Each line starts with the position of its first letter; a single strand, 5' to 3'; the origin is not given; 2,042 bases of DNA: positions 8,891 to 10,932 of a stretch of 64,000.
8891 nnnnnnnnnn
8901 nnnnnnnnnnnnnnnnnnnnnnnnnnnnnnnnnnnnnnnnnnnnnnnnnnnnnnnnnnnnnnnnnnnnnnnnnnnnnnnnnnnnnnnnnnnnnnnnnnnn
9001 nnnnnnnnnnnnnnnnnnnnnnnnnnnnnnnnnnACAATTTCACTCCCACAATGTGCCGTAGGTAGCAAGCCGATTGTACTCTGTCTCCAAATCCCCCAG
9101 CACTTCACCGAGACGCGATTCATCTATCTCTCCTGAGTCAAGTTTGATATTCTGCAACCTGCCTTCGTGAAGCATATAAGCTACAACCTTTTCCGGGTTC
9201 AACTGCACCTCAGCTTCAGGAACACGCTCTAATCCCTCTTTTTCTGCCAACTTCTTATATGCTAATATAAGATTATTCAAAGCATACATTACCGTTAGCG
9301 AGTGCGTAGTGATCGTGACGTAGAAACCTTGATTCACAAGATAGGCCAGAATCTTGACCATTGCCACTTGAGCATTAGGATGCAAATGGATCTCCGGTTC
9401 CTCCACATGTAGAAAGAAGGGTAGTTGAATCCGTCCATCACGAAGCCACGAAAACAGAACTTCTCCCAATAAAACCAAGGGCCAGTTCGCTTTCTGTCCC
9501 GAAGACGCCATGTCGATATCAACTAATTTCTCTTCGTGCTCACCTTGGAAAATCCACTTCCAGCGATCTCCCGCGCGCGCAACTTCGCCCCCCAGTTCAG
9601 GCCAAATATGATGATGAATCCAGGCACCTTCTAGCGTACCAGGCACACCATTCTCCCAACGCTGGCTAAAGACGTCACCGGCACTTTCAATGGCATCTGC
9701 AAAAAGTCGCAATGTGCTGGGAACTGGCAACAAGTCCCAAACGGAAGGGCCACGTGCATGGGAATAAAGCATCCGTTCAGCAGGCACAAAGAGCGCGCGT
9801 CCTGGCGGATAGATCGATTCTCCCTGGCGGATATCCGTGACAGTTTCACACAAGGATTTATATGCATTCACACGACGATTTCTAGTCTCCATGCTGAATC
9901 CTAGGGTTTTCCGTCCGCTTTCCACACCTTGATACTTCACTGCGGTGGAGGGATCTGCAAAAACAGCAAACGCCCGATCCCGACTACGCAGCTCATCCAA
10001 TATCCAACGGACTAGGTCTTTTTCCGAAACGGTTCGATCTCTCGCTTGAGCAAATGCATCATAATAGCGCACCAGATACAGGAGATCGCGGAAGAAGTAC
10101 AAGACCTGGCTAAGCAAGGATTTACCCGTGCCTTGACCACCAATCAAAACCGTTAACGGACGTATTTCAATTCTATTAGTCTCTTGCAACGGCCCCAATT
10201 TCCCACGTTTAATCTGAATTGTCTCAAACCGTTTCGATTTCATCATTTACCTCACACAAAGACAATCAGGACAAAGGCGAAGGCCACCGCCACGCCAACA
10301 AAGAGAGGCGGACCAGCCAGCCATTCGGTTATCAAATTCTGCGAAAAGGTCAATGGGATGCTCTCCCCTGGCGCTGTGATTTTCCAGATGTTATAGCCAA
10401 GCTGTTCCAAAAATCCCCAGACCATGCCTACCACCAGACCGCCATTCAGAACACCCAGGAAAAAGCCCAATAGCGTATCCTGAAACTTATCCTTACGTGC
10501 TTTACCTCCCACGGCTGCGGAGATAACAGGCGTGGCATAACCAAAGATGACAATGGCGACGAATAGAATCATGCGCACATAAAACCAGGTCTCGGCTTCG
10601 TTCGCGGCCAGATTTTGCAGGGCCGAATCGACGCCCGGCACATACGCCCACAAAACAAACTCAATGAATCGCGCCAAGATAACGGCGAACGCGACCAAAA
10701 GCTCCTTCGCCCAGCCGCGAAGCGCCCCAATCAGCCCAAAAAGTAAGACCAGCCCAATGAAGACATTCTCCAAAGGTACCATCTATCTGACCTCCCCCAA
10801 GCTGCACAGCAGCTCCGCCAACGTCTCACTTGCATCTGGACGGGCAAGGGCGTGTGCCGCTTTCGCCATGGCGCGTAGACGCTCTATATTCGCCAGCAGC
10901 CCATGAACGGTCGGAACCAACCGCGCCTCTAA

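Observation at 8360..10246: Low-GC two-gene cassette (ABC/AAA_21-type ATPase + orphan Cys-rich protein) spliced seamlessly into the dcw operon between murG/cvpA-like and murC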

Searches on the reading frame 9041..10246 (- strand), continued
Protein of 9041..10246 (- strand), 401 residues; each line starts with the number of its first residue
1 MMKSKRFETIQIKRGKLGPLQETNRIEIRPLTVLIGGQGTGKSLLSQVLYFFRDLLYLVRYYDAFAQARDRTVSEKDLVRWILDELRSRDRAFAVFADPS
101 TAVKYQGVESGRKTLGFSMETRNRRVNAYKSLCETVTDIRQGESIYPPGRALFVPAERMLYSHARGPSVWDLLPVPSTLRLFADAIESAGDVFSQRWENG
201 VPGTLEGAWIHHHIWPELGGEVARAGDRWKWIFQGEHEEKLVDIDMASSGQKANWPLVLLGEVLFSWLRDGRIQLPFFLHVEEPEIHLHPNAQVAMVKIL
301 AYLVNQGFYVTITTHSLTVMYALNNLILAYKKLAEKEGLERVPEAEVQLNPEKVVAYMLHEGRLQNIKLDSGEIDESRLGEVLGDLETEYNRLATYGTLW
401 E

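Call 62: search_solved_structures(query=A2, max_evalue=0.01)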
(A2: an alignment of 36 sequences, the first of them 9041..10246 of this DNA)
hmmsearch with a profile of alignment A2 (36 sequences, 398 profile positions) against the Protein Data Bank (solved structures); distinct sequences matched with E-value up to 0.01: 22.
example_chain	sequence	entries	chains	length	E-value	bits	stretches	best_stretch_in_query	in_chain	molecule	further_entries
9vkz_A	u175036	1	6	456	1.4e-06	30.7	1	235-319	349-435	Retron Ec78 probable ATPase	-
9vh1_D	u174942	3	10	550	2.1e-06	30.2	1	235-319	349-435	Retron Ec78 probable ATPase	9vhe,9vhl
6p74_A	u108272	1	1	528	2.3e-06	30.1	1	274-343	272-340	Putative ATP-dependent endonuclease of the OLD family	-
9u9y_A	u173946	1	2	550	5.9e-06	28.7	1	235-319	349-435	AAA family ATPase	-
9kjx_B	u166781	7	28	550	6.6e-06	28.6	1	235-319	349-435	AAA family ATPase | Retron I-A effector PtuA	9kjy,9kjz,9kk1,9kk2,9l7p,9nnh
9n69_A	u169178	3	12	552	7.7e-06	28.3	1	235-319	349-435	AAA family ATPase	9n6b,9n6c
22bu_B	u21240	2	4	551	1.5e-05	27.4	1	238-316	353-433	AAA family ATPase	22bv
6n9l_A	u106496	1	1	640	1.6e-05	27.3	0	271-316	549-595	UvrABC system protein A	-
22et_E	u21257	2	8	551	4.2e-05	25.9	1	238-316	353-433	PtuA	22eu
3pih_A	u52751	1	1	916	6.2e-05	25.4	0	271-316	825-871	UvrABC system protein A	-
9nnb_C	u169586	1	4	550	6.3e-05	25.3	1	235-319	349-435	Retron I-A effector PtuA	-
8ux9_B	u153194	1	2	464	7.9e-05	25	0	259-315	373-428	AriA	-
8v45_A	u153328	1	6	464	8e-05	25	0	259-315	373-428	AriA antitoxin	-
8v46_A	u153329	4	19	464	0.00077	21.8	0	259-315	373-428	AriA antitoxin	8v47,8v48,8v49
9nnk_C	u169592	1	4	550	0.0016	20.7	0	265-319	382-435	Retreon I-A effector PtuA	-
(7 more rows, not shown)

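Call 75: predict_structure(alignment_id=A2)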
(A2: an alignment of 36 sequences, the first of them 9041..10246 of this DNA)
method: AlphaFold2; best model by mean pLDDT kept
length: 401 residues; sequences in the alignment: 36
mean_pLDDT: 89.3   pTM: 0.90
mean pLDDT of the five models: 89.3, 88.1, 86.9, 85.7, 84.3
residues with pLDDT >= 90: 285; 70-90: 81; 50-70: 30; < 50: 5
segments of 3 or more residues with pLDDT < 50: 399-401
pLDDT, mean of each block of 10 residues (from residue 1): 72 93 92 94 96 96 93 96 89 80 88 88 90 96 84 96 85 89 94 91 97 96 92 96 96 96 97 96 95 97 98 94 92 64 89 95 89 80 65 55 44
secondary structure, 60 per line:
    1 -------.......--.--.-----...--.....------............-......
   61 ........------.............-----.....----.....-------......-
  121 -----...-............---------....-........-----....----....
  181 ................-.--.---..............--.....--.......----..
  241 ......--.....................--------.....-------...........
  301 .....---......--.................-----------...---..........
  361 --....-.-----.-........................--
elements in order: E8-14 E26-28 E31-35 H42-53 H55-68 H75-87 H93-96 E102-106 E114-119 E126-128 H130-141 E151-154 H156-163 H169-172 H177-196 H205-218 E221-225 E228-234 E239-243 H249-269 E278-282 H290-305 E309-314 H317-333 E354-360 E363-366 H376-399

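Call 78: fold_search(model_id=the predicted structure, library=pdb)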
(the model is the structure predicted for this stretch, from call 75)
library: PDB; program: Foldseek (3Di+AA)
matches with E <= 10: 1284; with E <= 0.001: 317
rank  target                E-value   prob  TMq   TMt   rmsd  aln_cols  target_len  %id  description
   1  9vhe_C                1.1e-10  1.00  0.46  0.53   7.1       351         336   18  cryoEM structure of retron-Eco7 complex (released 2025-12-31)
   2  8eea_B                1.1e-10  1.00  0.46  0.49   9.5       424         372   12  Structure of E.coli Septu (PtuAB) complex (released 2023-12-27)
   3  9n6c_D                2.2e-10  1.00  0.37  0.35  13.4       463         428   14  Structure of the Retron IA Complex without the HNH Nuclease (released 2025-04-23)
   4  9kjy_E                3.2e-10  1.00  0.45  0.37  12.2       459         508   16  Cryo-EM structure of the Retron-Eco7 complex (state 2) (released 2025-11-12)
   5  8sux_C                4.3e-10  1.00  0.46  0.49   8.9       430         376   13  Structure of E. coli PtuA hexamer (released 2024-01-10)
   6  9vhl_D                5.4e-10  1.00  0.48  0.46   7.8       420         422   16  cryoEM structure of retron-Eco7 complex (form II) (released 2026-01-07)
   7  9n6b_A                7.2e-10  1.00  0.41  0.33  15.4       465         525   12  Structure of the retron IA complex with HNH nuclease in the "up" orientation (released 2025-04-23)
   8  9kjx_E                7.7e-10  1.00  0.44  0.36  12.2       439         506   15  Cryo-EM structure of the Retron-Eco7 complex (state 1) (released 2025-11-12)
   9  9l7p_C                8.1e-10  1.00  0.41  0.41   9.0       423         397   13  Cryo-EM structure of retron Ec78 system complex (released 2025-12-10)
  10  8eea_A                9.1e-10  1.00  0.48  0.51   9.2       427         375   14  Structure of E.coli Septu (PtuAB) complex (released 2023-12-27)
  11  9kjz_C                1.1e-09  1.00  0.47  0.37  11.1       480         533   15  Cryo-EM structure of the Retron-Eco7 complex (state 3) (released 2025-11-12)
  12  9nnh_C                1.2e-09  1.00  0.48  0.37  11.0       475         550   16  Cryo-EM structure of the Retron Ec78 complex, PtuA:PtuB:RT (4:2:2) (released 2025-10-08)
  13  8sux_F                1.2e-09  1.00  0.44  0.47  11.2       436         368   12  Structure of E. coli PtuA hexamer (released 2024-01-10)
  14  9vhe_D                1.5e-09  1.00  0.45  0.43   8.7       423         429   16  cryoEM structure of retron-Eco7 complex (released 2025-12-31)
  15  9n69_A                1.5e-09  1.00  0.43  0.34  13.3       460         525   12  Structure of the retron IA complex with HNH nuclease in the "down" orientation (released 2025-04-23)
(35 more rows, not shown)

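Call 91: find_related_loci(query=A2, collection=viral_contigs, flank=4000)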
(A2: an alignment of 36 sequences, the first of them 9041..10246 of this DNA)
Query A2 (401 aa) in viral_contigs; peptide patterns used: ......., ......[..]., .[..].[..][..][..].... (x = any residue, [..] = any of these).
50 stretches matched a pattern; 3 encode a relative of the query (tblastn E <= 1e-3); 3 distinct loci.
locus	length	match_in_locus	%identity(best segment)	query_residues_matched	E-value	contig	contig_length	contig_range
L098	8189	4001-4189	35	278-345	6e-6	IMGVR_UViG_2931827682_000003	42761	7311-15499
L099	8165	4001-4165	34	257-320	4e-5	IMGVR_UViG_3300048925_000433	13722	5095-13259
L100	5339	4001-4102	44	281-316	7e-5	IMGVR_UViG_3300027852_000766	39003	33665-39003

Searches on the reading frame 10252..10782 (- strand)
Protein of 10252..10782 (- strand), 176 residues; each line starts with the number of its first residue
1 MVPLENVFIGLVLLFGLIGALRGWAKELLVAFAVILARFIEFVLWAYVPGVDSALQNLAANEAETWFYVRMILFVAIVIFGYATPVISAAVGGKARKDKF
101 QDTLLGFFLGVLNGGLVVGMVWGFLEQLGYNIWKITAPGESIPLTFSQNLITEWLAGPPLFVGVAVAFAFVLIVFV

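Call 3: search_protein_families(library=pfam, proteins=[window:10252-10782:-], max_evalue=1)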
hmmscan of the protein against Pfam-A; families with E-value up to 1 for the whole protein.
window:10252-10782:- (176 aa): 2 families
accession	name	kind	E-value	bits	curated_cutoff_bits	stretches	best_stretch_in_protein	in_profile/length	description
PF02674.22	Colicin_V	-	2.4e-07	31.3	29.3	1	7-131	4-124/144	Colicin V production protein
PF06993.17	DUF1304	-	0.035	14.5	26.9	1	73-125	9-61/110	Protein of unknown function (DUF1304)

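Call 4: search_protein_families(library=padloc, proteins=[window:10252-10782:-], max_evalue=1)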
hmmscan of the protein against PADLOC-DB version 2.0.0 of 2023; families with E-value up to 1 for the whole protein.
window:10252-10782:- (176 aa): 0 families

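Call 7: search_protein_families(library=ncbifam, proteins=[window:10252-10782:-], max_evalue=1)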
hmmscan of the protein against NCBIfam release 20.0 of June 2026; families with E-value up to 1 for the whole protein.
window:10252-10782:- (176 aa): 1 family
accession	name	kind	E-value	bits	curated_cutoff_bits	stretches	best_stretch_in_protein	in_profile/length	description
NF011045.0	PRK14475.1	equivalog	0.16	12.2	211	1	60-97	9-47/169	F0F1 ATP synthase subunit B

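Call 12: find_related_loci(query=window:10252-10782:-, collection=genome_contigs, flank=8000)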
Query window:10252-10782:- (176 aa) in genome_contigs; peptide patterns used: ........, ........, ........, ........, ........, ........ (x = any residue, [..] = any of these).
43 stretches matched a pattern; 3 encode a relative of the query (tblastn E <= 1e-3); 3 distinct loci.
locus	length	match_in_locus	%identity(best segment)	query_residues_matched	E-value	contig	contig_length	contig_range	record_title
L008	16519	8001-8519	62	1-176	2e-66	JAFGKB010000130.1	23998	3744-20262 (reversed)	MAG: Anaerolineae bacterium isolate Zod_Metabat.308 k87_2014208, whole genome shotgun sequence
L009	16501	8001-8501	64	1-165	9e-66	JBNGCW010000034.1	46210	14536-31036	MAG: Anaerolineae bacterium isolate E05-010 bin29.fa-34, whole genome shotgun sequence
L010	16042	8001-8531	69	1-176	5e-71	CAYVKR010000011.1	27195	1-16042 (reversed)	MAG TPA_asm: uncultured Anaerolineales bacterium isolate binchicken_co17_395 genome assembly, contig: NODE_4728_length_2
